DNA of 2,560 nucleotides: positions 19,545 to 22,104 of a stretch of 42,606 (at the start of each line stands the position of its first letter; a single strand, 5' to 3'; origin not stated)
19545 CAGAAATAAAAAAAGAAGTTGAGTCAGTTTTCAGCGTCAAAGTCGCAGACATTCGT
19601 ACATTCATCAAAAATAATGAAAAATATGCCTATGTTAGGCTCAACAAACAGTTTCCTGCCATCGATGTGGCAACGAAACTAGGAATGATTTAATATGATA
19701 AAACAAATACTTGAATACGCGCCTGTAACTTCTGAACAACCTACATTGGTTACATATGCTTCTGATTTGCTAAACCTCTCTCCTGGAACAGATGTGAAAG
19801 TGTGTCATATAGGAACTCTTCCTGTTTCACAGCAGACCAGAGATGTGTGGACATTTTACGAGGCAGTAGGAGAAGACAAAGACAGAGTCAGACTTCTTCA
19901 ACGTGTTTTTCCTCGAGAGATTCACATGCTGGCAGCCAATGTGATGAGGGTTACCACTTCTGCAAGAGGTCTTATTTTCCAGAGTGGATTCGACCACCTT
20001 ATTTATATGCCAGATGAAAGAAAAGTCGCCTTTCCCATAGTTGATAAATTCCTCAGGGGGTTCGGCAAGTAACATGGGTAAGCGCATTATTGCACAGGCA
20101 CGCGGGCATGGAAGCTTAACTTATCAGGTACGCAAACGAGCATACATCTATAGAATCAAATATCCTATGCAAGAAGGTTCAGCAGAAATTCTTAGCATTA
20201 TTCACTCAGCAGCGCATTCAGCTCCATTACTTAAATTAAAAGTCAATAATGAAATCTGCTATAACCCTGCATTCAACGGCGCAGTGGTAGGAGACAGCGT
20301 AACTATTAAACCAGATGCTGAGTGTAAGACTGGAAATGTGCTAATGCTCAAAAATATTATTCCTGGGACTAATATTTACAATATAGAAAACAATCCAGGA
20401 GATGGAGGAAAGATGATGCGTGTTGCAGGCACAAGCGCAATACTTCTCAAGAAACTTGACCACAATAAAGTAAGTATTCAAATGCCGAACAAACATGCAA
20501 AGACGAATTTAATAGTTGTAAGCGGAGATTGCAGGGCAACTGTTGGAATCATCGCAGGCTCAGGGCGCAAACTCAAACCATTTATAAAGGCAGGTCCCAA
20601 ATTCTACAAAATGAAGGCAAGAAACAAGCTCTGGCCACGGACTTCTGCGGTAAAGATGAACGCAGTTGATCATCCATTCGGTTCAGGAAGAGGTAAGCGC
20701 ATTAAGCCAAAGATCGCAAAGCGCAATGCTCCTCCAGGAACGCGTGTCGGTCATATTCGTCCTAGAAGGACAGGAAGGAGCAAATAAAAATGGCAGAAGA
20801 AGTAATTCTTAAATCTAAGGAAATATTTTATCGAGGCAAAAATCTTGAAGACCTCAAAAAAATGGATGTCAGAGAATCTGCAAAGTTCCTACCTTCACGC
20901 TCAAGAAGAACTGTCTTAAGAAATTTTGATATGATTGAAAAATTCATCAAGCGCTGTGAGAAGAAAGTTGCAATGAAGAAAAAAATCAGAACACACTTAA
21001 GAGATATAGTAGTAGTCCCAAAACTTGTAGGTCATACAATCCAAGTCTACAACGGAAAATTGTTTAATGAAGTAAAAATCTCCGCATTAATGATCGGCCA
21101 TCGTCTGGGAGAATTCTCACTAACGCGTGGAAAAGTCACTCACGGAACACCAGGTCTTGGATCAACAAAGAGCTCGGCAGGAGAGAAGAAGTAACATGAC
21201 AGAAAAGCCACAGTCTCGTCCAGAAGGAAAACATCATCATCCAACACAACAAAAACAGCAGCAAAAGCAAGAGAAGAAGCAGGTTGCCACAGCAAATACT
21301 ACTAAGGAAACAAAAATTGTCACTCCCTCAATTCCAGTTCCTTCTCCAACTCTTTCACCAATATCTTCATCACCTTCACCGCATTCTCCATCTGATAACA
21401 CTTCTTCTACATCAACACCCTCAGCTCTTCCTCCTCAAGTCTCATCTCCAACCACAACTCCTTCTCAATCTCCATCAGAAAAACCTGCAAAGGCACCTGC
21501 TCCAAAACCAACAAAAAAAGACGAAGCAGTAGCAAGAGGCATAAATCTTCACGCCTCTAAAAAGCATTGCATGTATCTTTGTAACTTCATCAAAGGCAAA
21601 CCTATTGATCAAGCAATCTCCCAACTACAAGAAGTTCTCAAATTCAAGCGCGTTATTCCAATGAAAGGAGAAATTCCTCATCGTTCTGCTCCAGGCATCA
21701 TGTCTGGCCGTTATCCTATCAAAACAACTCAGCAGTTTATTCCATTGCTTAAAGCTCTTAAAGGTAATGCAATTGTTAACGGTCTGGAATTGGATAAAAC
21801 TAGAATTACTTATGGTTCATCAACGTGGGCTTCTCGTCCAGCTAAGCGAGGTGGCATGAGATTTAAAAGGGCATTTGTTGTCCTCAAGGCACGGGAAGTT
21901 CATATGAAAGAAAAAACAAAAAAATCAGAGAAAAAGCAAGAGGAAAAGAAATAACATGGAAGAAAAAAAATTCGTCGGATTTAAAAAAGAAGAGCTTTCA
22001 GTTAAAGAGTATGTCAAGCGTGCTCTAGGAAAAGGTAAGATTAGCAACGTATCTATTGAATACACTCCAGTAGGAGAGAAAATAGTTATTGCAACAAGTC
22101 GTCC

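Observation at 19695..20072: Orphan 125-codon gene wedged between rpl23 and rpl2 inside the core ribosomal operon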

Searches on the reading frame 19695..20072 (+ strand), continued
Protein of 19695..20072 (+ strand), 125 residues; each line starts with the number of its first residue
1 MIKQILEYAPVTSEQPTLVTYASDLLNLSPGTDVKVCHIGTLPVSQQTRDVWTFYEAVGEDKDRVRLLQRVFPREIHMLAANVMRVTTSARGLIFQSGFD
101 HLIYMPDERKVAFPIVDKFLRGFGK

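Call 62: search_dna_similar(query=window:19695-20069:+, collection=phages, mode=protein, max_evalue=1, max_rows=5)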
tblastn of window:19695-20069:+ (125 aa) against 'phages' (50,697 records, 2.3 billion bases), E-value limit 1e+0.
No match.

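Call 64: find_encoding_contigs(protein=P0006, flank=3000, max_places=2)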
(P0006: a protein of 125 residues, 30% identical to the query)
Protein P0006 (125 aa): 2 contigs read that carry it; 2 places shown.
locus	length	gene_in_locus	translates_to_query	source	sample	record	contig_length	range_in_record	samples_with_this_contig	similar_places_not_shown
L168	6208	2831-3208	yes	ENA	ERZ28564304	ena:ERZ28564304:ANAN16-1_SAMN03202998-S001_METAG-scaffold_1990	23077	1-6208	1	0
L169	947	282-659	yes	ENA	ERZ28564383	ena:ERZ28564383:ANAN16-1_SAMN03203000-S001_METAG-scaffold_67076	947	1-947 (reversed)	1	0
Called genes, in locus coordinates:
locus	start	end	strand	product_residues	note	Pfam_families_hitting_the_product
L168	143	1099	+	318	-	PF00297:Ribosomal_L3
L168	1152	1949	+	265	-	PF00573:Ribosomal_L4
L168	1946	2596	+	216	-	PF00929:RNase_T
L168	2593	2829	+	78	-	PF00276:Ribosomal_L23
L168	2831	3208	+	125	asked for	-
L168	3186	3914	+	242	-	PF03947:Ribosomal_L2_C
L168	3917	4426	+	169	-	-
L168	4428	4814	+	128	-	PF00203:Ribosomal_S19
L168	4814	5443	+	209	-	PF00237:Ribosomal_L22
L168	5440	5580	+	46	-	-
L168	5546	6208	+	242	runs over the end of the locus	PF07650:KH_2, PF00189:Ribosomal_S3_C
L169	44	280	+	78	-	PF00276:Ribosomal_L23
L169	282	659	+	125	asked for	-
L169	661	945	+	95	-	?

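Call 65: find_encoding_contigs(protein=P0008, flank=3000, max_places=2)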
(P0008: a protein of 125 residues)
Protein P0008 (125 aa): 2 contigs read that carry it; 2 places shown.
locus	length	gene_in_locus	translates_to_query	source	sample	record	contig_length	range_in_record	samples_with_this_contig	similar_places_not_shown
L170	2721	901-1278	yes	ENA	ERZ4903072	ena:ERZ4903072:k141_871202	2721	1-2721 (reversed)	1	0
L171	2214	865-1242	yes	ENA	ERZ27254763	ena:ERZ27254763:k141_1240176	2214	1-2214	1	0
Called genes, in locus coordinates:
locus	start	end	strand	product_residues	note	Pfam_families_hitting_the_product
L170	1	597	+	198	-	?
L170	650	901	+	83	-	PF00276:Ribosomal_L23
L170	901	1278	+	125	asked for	-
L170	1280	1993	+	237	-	PF03947:Ribosomal_L2_C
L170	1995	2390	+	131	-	-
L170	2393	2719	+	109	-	?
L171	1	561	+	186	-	?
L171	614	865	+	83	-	PF00276:Ribosomal_L23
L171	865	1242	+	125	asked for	-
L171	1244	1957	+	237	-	PF03947:Ribosomal_L2_C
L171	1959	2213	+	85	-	?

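Call 81: search_protein_families(library=pfam, alignment_id=A2, max_evalue=1)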
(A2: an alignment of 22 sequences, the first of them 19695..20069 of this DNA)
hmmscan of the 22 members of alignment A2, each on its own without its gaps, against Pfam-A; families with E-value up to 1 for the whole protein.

A. member 1, window:19695-20069:+ (125 aa): 0 families

B. families by the number of members that match (of 22 scanned): 4 families
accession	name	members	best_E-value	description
PF20121.4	DUF6511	1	0.0059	Family of unknown function (DUF6511)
PF13418.12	Kelch_4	1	0.027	Galactose oxidase, central domain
PF24190.1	OB_RNR_2nd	1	0.044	Ribonuclease R second OB domain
PF19473.4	DUF6010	1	0.088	Family of unknown function (DUF6010)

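Call 90: find_encoding_contigs(protein=P0007, flank=10000, max_places=1)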
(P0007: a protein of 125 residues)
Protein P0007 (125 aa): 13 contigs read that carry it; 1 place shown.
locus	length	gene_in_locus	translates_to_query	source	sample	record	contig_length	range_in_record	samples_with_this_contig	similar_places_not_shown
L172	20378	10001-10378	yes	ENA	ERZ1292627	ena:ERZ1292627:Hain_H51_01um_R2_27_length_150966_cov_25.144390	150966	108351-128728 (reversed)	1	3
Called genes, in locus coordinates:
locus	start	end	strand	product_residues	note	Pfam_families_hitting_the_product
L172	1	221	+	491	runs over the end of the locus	PF02163:Peptidase_M50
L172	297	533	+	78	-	PF26688:RHH_12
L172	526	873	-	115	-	-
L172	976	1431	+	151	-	-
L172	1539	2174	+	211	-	PF00687:Ribosomal_L1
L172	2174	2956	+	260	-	PF00466:Ribosomal_L10, PF17777:RL10P_insert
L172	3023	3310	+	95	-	PF00428:Ribosomal_60s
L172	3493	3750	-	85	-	-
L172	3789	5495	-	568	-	PF00999:Na_H_Exchanger, PF02254:TrkA_N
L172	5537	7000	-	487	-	PF02885:Glycos_trans_3N, PF00591:Glycos_transf_3, PF07831:PYNP_C (weak)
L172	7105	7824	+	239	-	-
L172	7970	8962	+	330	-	PF00297:Ribosomal_L3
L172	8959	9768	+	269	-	PF00573:Ribosomal_L4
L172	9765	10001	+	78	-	PF00276:Ribosomal_L23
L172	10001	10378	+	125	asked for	-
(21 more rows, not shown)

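Call 91: find_encoding_contigs(protein=P0009, flank=10000, max_places=1)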
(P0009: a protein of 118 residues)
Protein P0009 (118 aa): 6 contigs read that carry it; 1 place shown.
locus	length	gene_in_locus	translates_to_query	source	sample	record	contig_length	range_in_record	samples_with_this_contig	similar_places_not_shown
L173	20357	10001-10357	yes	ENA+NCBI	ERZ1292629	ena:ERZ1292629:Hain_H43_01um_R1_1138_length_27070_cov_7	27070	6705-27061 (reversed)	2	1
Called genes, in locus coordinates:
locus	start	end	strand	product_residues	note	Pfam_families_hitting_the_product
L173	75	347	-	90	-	-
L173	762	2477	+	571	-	PF00999:Na_H_Exchanger, PF02254:TrkA_N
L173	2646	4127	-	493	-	PF02885:Glycos_trans_3N, PF00591:Glycos_transf_3, PF07831:PYNP_C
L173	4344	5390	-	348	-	PF01594:AI-2E_transport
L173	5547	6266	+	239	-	-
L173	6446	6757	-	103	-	-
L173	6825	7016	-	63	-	-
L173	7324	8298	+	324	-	PF00297:Ribosomal_L3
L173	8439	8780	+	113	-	-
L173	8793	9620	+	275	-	PF00573:Ribosomal_L4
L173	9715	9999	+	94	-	PF00276:Ribosomal_L23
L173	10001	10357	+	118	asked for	-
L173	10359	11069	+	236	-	PF03947:Ribosomal_L2_C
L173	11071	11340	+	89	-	-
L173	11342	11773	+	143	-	PF00203:Ribosomal_S19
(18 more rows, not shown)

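Call 92: find_encoding_contigs(protein=P0005, flank=10000, max_places=1)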
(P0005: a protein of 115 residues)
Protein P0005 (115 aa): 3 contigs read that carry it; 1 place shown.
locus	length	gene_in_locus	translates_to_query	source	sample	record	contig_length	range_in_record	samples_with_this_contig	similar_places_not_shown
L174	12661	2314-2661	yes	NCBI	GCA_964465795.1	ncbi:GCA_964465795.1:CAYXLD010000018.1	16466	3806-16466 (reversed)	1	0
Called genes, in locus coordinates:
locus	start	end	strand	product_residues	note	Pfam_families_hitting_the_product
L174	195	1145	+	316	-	PF00297:Ribosomal_L3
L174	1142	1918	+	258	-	PF00573:Ribosomal_L4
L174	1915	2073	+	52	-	-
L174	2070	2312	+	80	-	PF00276:Ribosomal_L23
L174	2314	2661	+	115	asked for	-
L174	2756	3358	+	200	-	PF03947:Ribosomal_L2_C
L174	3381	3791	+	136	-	PF00203:Ribosomal_S19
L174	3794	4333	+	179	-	PF00237:Ribosomal_L22 (weak)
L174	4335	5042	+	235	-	PF07650:KH_2, PF00189:Ribosomal_S3_C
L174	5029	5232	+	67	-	-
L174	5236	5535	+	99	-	PF01253:SUI1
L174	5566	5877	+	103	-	PF00366:Ribosomal_S17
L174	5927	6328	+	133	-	PF00238:Ribosomal_L14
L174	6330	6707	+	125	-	-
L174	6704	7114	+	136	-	PF16906:Ribosomal_L26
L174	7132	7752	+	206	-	PF00900:Ribosomal_S4e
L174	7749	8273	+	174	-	PF00281:Ribosomal_L5, PF00673:Ribosomal_L5_C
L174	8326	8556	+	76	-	PF00253:Ribosomal_S14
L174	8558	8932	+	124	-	PF00410:Ribosomal_S8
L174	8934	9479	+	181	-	PF00347:Ribosomal_L6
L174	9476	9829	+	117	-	PF01655:Ribosomal_L32e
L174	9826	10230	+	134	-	PF01280:Ribosomal_L19e, PF25476:Ribosomal_L19e_C (weak)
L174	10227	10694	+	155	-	PF00861:Ribosomal_L18p, PF17144:Ribosomal_L5e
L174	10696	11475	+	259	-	PF00333:Ribosomal_S5, PF03719:Ribosomal_S5_C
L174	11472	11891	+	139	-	-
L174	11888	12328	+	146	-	PF00828:Ribosomal_L27A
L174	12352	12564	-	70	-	-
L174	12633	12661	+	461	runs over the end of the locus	PF00344:SecY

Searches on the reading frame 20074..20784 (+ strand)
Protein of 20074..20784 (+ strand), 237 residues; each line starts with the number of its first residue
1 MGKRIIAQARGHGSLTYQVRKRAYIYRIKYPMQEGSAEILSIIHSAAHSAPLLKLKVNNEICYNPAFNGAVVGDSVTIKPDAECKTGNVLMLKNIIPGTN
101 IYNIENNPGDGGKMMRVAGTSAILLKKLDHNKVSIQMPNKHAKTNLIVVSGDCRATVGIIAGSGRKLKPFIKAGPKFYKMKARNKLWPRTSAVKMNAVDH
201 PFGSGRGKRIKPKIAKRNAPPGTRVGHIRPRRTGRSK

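Call 3: search_protein_families(library=pfam, proteins=[window:20074-20784:+], max_evalue=1)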
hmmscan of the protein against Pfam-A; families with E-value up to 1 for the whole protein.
window:20074-20784:+ (237 aa): 1 family
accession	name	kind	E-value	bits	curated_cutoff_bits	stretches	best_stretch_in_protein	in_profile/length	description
PF03947.24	Ribosomal_L2_C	-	2.3e-33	115.4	33.7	1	85-211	1-117/126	Ribosomal Proteins L2, C-terminal domain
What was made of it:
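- Checked: After one base (C, 20073) comes the uL2 ATG at 20074 (PF03947, call 3).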

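Call 13: find_related_loci(query=window:20074-20784:+, collection=genome_contigs, flank=4000)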
Query window:20074-20784:+ (237 aa) in genome_contigs; peptide patterns used: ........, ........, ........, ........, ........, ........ (x = any residue, [..] = any of these).
599 stretches matched a pattern (row limit reached: there are more); 569 encode a relative of the query (tblastn E <= 1e-3); the best 80 are kept; 80 distinct loci.
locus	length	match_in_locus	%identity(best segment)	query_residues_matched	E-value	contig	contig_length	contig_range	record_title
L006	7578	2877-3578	75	1-235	5e-117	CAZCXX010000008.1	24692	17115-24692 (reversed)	MAG TPA_asm: Candidatus Woesearchaeota archaeon isolate SRP178908_co1_358 genome assembly, contig: NODE_1233_length_2469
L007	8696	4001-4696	72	1-237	3e-115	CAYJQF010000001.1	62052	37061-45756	MAG TPA_asm: Candidatus Woesearchaeota archaeon isolate ERP125453_co1_143 genome assembly, contig: NODE_300_length_62052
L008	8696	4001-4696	71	1-237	1e-112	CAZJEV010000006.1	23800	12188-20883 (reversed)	MAG TPA_asm: Candidatus Woesearchaeota archaeon isolate SRP269290_co4_244 genome assembly, contig: NODE_1019_length_2380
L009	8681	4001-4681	70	1-233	5e-107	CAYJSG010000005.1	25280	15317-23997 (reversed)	MAG TPA_asm: Candidatus Woesearchaeota archaeon isolate ERP125453_co1_184 genome assembly, contig: NODE_1742_length_2528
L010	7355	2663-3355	68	1-237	2e-101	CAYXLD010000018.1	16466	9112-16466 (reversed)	MAG TPA_asm: Candidatus Woesearchaeota archaeon isolate ERP125453_co1_526 genome assembly, contig: NODE_3614_length_1646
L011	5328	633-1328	65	1-237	2e-99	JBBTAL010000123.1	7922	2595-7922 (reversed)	MAG: Nanoarchaeota archaeon isolate H32-bin105_1 H32_bin105_1_000000000123, whole genome shotgun sequence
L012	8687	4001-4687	65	1-234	7e-99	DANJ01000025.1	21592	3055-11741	MAG TPA_asm: Candidatus Pacearchaeota archaeon UBA92 UBA92_contig_10015, whole genome shotgun sequence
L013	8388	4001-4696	65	1-237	2e-96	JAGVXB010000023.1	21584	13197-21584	Candidatus Pacearchaeota archaeon isolate RIFCSPHIGHO2_01_FULL_34_23 rifcsphigho2_01_scaffold_24187, whole genome shotgu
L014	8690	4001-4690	64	1-234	4e-96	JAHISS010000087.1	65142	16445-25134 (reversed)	MAG: Nanoarchaeota archaeon isolate MM_PC_MetaG.mb.185 MM_PC_MetaG.mb.185_k141_1240491, whole genome shotgun sequence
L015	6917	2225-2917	64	1-234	1e-95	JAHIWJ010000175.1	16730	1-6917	MAG: Nanoarchaeota archaeon isolate MM_PW_MetaG.mb.4 MM_PW_MetaG.mb.4_k141_686953, whole genome shotgun sequence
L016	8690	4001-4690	66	1-234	6e-95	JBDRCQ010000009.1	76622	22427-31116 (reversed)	MAG: archaeon isolate MEGAHIT-group-1.191 k141_9966536, whole genome shotgun sequence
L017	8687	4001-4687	64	1-234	2e-93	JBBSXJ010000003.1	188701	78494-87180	MAG: Nanoarchaeota archaeon isolate H41-bin063_1 H41_bin063_1_000000000003, whole genome shotgun sequence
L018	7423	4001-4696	61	1-237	7e-93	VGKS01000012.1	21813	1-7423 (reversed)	MAG: Candidatus Pacearchaeota archaeon isolate M_DeepCast_50m_m2_169 M_DeepCast_50m_m2_169_Ga0194121_10003995, whole gen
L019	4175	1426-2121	61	1-237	1e-92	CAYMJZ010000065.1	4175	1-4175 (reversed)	MAG TPA_asm: Candidatus Woesearchaeota archaeon isolate SRP192515_co2_211 genome assembly, contig: NODE_20253_length_417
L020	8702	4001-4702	62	1-237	1e-91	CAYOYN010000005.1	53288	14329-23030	MAG TPA_asm: Candidatus Woesearchaeota archaeon isolate SRP278252_co1_545 genome assembly, contig: NODE_815_length_53288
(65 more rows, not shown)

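Call 29: find_related_loci(query=window:20074-20784:+, collection=metagenome_contigs, flank=3000)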
Query window:20074-20784:+ (237 aa) in metagenome_contigs; peptide patterns used: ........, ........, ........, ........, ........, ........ (x = any residue, [..] = any of these).
600 stretches matched a pattern (row limit reached: there are more); 558 encode a relative of the query (tblastn E <= 1e-3); the best 80 are kept; 80 distinct loci.
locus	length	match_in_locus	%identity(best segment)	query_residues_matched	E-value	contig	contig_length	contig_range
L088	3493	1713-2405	75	1-235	1e-120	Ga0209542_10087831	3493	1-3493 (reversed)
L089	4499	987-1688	75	1-237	1e-117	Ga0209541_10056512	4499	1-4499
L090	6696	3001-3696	73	1-237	5e-116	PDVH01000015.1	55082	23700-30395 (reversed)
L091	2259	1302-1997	75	1-237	6e-122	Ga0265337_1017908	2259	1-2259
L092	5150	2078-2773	73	1-237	6e-113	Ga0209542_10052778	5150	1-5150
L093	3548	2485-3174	73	1-236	5e-115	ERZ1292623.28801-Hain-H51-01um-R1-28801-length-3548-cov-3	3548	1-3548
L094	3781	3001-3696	73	1-237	3e-112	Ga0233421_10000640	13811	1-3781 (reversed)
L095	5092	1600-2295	70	1-237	8e-111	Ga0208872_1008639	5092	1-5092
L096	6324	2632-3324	72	1-237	5e-110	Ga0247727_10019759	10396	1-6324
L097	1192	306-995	71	1-235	5e-119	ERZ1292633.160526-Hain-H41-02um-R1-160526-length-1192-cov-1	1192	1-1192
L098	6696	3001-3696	69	1-237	6e-106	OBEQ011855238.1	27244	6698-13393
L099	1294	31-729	68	1-237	5e-114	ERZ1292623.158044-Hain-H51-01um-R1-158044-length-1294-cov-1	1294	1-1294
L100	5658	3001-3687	69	1-234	2e-105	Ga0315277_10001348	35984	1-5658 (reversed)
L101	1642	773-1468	68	1-237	1e-112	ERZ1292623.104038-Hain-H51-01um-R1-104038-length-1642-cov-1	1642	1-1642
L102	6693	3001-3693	68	1-237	3e-104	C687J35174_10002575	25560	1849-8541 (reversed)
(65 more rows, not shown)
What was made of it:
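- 20074..20787 (+): uL2 (rpl2) gene, 237 aa; the downstream flank, used as the anchor for the comparative survey. PF03947 E=2.3e-33 (call 3); calls 13, 29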

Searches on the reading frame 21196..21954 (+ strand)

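Call 79: search_protein_families(library=pfam, proteins=[window:21196-21954:+], max_evalue=0.001)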
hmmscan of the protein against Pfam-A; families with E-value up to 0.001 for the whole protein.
window:21196-21954:+ (252 aa): 1 family
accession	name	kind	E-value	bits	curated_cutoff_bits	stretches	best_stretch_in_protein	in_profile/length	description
PF00237.24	Ribosomal_L22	-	1.5e-05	25.5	28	1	114-204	2-67/104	Ribosomal protein L22p/L17e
